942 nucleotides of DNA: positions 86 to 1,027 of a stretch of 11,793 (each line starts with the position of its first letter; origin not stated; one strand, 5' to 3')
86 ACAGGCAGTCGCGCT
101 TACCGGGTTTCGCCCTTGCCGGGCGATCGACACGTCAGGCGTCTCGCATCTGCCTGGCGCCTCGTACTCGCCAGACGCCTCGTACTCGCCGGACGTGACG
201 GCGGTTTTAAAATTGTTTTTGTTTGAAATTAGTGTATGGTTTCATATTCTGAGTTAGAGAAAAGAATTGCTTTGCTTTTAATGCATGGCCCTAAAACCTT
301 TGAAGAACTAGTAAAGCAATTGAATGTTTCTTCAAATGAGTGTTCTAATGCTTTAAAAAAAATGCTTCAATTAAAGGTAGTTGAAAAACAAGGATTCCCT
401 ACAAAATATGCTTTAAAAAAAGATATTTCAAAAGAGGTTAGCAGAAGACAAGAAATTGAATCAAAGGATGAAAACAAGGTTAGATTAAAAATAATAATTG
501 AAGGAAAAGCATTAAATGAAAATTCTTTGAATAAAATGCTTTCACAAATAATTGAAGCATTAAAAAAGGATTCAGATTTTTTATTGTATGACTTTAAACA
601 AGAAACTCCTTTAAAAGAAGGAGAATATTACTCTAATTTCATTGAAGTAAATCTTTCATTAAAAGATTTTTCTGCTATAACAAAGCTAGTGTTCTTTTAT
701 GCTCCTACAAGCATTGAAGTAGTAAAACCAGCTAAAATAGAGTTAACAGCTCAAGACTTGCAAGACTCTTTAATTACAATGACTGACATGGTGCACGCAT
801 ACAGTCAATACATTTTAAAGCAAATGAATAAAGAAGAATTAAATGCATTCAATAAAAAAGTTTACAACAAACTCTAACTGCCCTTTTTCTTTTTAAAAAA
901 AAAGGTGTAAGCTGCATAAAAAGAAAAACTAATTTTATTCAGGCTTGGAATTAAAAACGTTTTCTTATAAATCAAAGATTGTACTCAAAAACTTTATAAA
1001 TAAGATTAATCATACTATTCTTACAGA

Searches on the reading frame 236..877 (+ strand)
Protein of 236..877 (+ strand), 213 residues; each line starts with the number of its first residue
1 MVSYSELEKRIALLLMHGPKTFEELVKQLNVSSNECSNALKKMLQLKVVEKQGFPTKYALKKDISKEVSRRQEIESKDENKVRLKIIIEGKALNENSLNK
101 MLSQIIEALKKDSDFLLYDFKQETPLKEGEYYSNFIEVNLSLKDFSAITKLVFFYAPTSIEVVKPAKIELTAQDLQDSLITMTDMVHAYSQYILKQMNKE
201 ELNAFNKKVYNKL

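Call 7: find_encoding_contigs(protein=window:236-877:+, flank=10000, max_places=6)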
Protein window:236-877:+ (213 aa): 2 contigs read that carry it; 2 places shown.
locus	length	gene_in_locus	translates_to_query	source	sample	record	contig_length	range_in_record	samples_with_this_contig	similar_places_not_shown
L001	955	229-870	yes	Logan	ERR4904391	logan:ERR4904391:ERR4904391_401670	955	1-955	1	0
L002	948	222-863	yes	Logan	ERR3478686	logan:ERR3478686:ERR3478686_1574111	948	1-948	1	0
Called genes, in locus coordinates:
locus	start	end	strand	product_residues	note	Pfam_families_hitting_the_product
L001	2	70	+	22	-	?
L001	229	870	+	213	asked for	PF27325:MJ0538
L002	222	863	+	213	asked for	PF27325:MJ0538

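Call 65: search_protein_families(library=pfam, proteins=[window:236-877:+], max_evalue=0.01)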
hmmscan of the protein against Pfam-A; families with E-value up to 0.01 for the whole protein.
window:236-877:+ (213 aa): 4 families
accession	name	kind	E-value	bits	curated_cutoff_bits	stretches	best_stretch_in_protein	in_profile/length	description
PF01978.25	TrmB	-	7.3e-05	23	25.6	1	13-59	16-63/68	Sugar-specific transcriptional regulator TrmB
PF12802.13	MarR_2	-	0.0023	18.5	27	1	11-53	10-54/61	MarR family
PF21984.2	DnaD_N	-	0.0031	18.1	27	0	21-51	37-67/101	DnaD N-terminal domain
PF23132.1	DUF7049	-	0.006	17.4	27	0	67-142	7-78/99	Domain of unknown function (DUF7049)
